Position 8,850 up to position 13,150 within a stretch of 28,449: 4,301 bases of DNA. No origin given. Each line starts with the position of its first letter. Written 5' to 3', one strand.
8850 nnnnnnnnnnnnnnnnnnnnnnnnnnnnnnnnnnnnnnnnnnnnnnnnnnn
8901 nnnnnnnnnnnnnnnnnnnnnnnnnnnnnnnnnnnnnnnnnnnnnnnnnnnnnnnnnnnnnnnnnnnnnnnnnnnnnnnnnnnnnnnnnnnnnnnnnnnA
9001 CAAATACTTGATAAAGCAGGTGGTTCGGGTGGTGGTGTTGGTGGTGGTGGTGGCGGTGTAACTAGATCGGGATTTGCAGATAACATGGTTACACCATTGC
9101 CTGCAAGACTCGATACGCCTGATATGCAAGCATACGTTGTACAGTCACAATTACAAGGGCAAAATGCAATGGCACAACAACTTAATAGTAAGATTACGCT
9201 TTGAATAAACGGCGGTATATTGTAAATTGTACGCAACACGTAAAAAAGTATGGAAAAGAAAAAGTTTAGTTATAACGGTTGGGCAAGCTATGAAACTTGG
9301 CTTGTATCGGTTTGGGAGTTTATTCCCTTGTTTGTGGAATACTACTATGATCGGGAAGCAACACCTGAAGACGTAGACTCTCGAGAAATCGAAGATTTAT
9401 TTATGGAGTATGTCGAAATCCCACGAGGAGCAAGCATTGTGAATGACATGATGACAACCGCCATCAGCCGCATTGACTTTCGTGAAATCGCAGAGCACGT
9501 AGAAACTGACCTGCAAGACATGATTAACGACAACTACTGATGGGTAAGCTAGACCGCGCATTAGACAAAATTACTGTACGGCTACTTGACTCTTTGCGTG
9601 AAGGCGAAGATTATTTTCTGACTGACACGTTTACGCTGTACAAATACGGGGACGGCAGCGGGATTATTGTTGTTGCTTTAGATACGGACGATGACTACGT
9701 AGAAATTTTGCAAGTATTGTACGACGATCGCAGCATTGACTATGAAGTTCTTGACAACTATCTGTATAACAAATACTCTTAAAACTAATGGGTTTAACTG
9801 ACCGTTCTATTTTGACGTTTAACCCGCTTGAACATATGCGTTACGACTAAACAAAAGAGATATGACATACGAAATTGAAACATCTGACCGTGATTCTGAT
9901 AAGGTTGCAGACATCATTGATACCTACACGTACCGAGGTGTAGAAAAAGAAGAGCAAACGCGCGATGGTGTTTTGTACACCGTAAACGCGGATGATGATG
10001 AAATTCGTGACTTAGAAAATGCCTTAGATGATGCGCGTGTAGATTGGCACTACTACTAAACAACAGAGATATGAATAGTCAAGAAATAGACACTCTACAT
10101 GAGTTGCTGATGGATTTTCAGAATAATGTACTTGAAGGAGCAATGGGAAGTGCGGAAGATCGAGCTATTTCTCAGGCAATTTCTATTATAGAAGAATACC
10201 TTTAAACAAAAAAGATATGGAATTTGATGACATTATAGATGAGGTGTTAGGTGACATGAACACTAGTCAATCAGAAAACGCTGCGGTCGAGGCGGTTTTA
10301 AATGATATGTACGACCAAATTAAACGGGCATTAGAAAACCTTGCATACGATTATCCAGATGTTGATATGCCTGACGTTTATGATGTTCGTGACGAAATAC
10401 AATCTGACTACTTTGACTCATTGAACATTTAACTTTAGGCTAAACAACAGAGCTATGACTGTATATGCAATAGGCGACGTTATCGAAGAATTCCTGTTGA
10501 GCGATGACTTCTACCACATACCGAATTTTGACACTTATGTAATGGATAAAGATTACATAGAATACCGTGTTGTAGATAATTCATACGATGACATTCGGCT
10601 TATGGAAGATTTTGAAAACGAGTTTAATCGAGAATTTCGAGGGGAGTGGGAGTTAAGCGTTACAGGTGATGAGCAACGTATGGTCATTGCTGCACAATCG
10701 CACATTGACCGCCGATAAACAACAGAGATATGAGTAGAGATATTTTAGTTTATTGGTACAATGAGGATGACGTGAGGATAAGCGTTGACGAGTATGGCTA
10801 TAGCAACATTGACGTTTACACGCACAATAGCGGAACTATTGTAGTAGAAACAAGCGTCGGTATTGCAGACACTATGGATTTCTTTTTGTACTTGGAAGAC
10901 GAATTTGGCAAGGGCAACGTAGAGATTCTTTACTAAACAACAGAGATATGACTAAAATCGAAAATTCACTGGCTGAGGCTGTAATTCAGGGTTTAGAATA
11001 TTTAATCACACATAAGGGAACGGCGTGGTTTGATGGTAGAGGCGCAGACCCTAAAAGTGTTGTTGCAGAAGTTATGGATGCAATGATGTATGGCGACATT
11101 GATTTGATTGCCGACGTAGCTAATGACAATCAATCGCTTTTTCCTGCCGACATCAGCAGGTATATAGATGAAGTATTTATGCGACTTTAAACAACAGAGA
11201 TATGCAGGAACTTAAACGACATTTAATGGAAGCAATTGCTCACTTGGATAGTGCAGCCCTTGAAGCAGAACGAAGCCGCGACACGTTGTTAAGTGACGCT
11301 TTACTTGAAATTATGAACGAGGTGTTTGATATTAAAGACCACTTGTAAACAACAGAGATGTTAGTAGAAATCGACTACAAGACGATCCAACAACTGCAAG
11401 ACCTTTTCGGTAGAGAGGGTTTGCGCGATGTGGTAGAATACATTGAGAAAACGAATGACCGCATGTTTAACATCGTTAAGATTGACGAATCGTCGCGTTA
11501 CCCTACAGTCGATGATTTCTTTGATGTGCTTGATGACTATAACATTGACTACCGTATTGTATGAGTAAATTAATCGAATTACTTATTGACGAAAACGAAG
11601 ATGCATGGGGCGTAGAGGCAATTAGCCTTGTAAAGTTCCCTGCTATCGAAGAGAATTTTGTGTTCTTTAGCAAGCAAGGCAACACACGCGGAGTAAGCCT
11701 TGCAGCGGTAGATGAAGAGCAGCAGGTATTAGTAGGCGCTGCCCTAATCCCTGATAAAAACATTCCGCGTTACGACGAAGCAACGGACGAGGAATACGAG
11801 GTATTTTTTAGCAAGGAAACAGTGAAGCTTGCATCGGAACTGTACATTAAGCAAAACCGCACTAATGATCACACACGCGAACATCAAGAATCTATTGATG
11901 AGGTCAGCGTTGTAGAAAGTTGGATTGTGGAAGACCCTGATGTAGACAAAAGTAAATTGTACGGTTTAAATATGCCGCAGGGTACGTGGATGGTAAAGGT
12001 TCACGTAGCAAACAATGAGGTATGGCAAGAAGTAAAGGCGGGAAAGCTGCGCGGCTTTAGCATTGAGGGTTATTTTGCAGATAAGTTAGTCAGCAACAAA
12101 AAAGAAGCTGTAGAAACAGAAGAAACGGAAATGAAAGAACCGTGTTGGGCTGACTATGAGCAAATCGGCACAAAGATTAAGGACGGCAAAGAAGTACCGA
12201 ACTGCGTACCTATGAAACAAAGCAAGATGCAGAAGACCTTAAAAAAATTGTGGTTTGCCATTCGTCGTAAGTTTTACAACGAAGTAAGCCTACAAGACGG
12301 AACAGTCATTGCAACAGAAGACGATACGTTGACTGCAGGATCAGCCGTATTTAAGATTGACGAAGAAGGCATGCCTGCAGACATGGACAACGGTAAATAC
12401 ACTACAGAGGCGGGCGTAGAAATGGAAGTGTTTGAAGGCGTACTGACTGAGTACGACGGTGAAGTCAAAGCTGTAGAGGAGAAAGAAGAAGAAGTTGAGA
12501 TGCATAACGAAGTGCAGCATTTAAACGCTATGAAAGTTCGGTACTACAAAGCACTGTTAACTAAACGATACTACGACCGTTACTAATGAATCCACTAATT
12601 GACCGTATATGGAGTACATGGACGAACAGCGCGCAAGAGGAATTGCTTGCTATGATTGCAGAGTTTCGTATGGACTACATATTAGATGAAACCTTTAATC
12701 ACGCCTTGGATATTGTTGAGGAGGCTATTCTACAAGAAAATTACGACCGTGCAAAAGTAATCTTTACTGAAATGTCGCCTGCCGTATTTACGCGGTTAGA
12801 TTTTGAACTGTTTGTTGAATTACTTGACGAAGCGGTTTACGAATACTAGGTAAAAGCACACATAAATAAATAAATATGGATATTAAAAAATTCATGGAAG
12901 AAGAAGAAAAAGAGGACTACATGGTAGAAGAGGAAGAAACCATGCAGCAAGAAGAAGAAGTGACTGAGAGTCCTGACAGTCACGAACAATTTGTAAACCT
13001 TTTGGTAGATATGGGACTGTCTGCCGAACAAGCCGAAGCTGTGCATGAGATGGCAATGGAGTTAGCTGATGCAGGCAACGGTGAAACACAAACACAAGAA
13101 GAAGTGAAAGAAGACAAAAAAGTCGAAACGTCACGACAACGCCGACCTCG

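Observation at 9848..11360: Conserved 15-17 nt stop-to-start junction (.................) repeated eight times between unrelated micro-ORFs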

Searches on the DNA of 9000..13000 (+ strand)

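Call 5: search_dna_similar(query=window:9000-13000:+, collection=phages, mode=distant)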
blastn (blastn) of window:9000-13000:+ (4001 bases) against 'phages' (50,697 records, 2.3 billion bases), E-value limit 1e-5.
No match.

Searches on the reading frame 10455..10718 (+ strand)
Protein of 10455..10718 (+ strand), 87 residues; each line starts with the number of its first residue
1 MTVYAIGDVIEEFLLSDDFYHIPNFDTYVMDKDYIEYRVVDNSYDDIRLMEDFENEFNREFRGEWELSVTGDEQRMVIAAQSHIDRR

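Call 7: search_protein_families(library=pfam, proteins=[window:10455-10718:+], max_evalue=1)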
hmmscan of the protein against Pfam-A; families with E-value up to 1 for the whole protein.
window:10455-10718:+ (87 aa): 0 families

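Call 33: search_protein_families(library=phrogs, proteins=[window:10455-10718:+], max_evalue=0.01)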
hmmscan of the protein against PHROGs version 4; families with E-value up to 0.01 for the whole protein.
window:10455-10718:+ (87 aa): 0 families

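Call 59: find_homologous_proteins(query=window:10455-10718:+, max_evalue=0.001)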
Query window:10455-10718:+ (87 aa): 5 proteins with E <= 0.001 among 5 candidates.
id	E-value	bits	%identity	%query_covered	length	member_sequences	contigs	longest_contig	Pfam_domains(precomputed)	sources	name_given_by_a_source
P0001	2.5e-43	164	87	100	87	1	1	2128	-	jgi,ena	-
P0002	2.2e-41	157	88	95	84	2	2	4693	-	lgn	-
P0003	1.6e-38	148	80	99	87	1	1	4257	-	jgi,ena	-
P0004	1.9e-36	142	78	100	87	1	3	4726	-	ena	-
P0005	4.9e-30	121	67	95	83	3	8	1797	-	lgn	-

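Call 60: find_encoding_contigs(protein=P0004, flank=3000, max_places=4)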
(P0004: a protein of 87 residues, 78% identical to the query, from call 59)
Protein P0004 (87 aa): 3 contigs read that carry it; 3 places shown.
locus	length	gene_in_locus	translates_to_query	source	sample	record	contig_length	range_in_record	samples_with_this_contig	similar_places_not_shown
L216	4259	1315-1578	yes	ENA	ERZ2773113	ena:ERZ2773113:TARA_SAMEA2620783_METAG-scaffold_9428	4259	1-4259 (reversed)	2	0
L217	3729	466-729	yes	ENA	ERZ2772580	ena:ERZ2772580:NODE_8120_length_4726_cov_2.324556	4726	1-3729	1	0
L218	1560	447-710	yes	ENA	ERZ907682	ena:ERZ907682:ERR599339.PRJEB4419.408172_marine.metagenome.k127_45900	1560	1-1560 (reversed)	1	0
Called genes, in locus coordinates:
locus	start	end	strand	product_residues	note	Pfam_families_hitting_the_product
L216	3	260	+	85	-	?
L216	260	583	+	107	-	-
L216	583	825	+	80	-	-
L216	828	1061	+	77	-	-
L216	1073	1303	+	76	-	-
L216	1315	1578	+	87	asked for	-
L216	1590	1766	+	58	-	-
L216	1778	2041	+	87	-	-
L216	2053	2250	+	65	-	-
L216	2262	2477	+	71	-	-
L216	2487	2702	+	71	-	-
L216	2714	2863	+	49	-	-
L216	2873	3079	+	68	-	-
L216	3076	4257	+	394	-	?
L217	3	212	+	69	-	?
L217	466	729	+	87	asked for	-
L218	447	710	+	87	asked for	-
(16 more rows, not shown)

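Call 61: find_encoding_contigs(protein=P0003, flank=3000, max_places=4)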
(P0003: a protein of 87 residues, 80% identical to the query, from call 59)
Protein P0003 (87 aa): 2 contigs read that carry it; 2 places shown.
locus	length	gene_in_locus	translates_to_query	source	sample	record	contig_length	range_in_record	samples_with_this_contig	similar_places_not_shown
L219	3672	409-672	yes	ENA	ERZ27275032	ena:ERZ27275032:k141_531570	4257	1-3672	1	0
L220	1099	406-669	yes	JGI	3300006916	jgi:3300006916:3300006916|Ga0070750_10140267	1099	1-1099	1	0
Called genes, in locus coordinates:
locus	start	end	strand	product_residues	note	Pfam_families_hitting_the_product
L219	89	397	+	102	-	-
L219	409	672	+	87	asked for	-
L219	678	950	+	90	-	-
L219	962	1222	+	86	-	-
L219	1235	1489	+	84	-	-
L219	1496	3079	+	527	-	PF14550:Peptidase_S78_2, PF07275:ArdA (faint)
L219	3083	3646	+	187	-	-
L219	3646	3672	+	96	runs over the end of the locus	-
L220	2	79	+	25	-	?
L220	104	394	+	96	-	-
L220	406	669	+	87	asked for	-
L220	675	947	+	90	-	-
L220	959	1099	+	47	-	?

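Call 74: predict_structure(alignment_id=A3)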
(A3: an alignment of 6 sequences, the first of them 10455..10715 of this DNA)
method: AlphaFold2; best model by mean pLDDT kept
length: 87 residues; sequences in the alignment: 6
mean_pLDDT: 86.0   pTM: 0.77
mean pLDDT of the five models: 86.0, 85.9, 85.2, 82.9, 80.0
residues with pLDDT >= 90: 40; 70-90: 38; 50-70: 7; < 50: 2
segments of 3 or more residues with pLDDT < 50: none
pLDDT, mean of each block of 10 residues (from residue 1): 91 80 81 91 83 94 92 89 68
secondary structure, 60 per line:
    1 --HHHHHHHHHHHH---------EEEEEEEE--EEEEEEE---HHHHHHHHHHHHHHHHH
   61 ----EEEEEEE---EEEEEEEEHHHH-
elements in order: H3-14 E24-31 E34-40 H44-60 E65-71 E75-82 H83-86

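Call 76: fold_search(model_id=the predicted structure, library=pdb)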
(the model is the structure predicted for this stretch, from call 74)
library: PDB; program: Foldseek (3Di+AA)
matches with E <= 10: 984; with E <= 0.001: 0
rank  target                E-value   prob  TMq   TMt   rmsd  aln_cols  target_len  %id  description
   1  9dd4_A                4.6e-02  1.00  0.52  0.38   2.6        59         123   15  Crystal Structure of Designed facilitated dissociation target LHD101An1: LHD101A with an N-terminal extension (released 2025-08-20)
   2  6bde                  4.6e-02  0.84  0.43  0.24   5.4        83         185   14  Crystal structure of Fe(II) unliganded H-NOX protein mutant A71G from K. algicida (released 2018-05-30)
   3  6emw_e                5.2e-02  0.96  0.40  0.39   5.7        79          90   11  Structure of S.aureus ClpC in complex with MecA (released 2017-12-27)
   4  7mwr_A                7.0e-02  0.99  0.52  0.24   2.7        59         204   12  Structure of De Novo designed beta sheet heterodimer LHD101A53/B4 (released 2022-01-19)
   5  3tf8_A                7.0e-02  0.95  0.51  0.29   5.1        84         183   11  Crystal structure of an H-NOX protein from Nostoc sp. PCC 7120 (released 2011-11-09)
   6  2kii_MODEL_1_A        7.0e-02  0.75  0.44  0.26   5.9        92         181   12  NMR structure of the SO2144 H-NOX domain from Shewanella oneidensis in the Fe(II)CO ligation state (released 2009-11-17)
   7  6mrs                  7.4e-02  1.00  0.68  0.76   2.3        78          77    9  De novo designed protein Peak6 (released 2019-06-12)
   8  2o09_A                7.4e-02  0.96  0.51  0.30   5.0        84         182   11  Crystal structure of the H-NOX domain from Nostoc sp. PCC 7120 (released 2007-01-30)
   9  3njc_A                7.9e-02  0.91  0.38  0.23   6.2        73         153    5  Crystal structure of the yslB protein from Bacillus subtilis. Northeast Structural Genomics Consortium Target SR460. (released 2010-09-22)
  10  6bdd                  7.9e-02  0.75  0.42  0.25   5.3        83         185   14  Crystal structure of Fe(II) unliganded H-NOX protein from K. algicida (released 2018-05-30)
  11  3sj5_A                8.9e-02  0.72  0.40  0.24   5.3        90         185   18  I5F Mutant Structure of T. Tengcongensis H-NOX (released 2011-07-20)
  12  7mwr_B                9.4e-02  1.00  0.66  0.25   2.3        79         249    6  Structure of De Novo designed beta sheet heterodimer LHD101A53/B4 (released 2022-01-19)
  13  2mk6_MODEL_1_A        9.4e-02  0.89  0.39  0.38   5.2        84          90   12  Structure determination of substrate binding domain of MecA (released 2015-02-11)
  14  6cww_A                9.4e-02  0.77  0.43  0.25   5.3        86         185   19  Cs H-NOX mutant with unnatural amino acid 4-cyano-L-phenylalanine at site 5 (released 2018-05-16)
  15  4iae_A                1.0e-01  0.87  0.47  0.28   5.3        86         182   10  Crystal structure of BAY 60-2770 bound to nostoc H-NOX domain (released 2013-11-20)
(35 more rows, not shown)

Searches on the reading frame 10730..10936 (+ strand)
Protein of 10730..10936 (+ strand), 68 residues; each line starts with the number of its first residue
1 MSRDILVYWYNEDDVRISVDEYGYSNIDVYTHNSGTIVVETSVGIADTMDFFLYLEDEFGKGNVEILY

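Call 7: search_protein_families(library=pfam, proteins=[window:10730-10936:+], max_evalue=1)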
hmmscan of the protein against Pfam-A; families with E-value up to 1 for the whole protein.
window:10730-10936:+ (68 aa): 0 families

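Call 33: search_protein_families(library=phrogs, proteins=[window:10730-10936:+], max_evalue=0.01)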
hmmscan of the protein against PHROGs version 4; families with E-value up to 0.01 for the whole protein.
window:10730-10936:+ (68 aa): 0 families

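Call 58: find_encoding_contigs(protein=window:10730-10936:+, flank=3000, max_places=6)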
Protein window:10730-10936:+ (68 aa): 5 contigs read that carry it; 2 places shown.
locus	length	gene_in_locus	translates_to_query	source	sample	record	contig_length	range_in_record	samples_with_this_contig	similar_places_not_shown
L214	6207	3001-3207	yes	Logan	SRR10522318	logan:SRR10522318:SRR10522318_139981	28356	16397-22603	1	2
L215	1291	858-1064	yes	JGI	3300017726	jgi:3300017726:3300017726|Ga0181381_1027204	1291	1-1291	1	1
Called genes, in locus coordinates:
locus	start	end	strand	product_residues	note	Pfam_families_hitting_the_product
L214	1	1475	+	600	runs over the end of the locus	-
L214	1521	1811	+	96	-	PF23907:DUF7249 (weak)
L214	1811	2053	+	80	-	-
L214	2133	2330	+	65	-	-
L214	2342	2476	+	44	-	-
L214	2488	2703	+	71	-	-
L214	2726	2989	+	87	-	-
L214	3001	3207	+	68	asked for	-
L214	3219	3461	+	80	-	-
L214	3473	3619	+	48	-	-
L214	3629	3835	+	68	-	-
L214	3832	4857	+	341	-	PF14550:Peptidase_S78_2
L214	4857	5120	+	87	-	-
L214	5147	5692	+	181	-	-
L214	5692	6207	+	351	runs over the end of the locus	-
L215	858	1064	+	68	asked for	-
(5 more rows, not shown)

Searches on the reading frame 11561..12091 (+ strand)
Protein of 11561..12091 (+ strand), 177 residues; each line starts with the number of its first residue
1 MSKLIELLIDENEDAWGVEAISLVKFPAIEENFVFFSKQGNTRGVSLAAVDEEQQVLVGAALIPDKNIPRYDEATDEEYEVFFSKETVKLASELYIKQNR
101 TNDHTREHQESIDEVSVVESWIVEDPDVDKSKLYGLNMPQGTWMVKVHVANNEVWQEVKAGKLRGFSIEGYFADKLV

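Call 40: find_related_loci(query=A1, collection=viral_contigs, flank=6000)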
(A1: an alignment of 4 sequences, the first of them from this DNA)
Query A1 (177 aa) in viral_contigs; peptide patterns used: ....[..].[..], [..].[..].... (x = any residue, [..] = any of these).
523 stretches matched a pattern; 390 encode a relative of the query (tblastn E <= 1e-3); the best 80 are kept; 80 distinct loci.
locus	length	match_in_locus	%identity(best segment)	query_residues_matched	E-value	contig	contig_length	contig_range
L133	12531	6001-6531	94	1-177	3e-113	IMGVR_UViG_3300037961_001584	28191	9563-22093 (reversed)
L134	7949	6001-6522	77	3-176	4e-92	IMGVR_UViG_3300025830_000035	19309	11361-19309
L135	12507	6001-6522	77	3-176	4e-92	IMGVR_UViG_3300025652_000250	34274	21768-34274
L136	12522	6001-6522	77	3-176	4e-92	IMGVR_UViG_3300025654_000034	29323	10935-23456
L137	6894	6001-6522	77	3-176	4e-92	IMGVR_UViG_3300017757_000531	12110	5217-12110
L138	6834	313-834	77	3-176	7e-92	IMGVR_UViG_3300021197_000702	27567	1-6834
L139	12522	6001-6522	77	3-176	1e-91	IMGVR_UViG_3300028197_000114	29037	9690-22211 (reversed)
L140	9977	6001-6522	77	3-176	5e-92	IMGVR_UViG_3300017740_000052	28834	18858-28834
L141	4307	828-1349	71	3-176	2e-87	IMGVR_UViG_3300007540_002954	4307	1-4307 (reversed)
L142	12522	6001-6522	71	3-176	1e-86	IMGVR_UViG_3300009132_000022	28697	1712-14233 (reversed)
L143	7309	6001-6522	71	3-176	3e-86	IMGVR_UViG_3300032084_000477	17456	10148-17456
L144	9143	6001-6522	71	3-176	3e-86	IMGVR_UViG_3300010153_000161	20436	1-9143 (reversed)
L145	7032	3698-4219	72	3-176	4e-86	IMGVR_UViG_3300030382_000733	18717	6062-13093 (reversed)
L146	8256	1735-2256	71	3-176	3e-86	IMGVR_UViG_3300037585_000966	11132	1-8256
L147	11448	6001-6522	72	3-176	2e-85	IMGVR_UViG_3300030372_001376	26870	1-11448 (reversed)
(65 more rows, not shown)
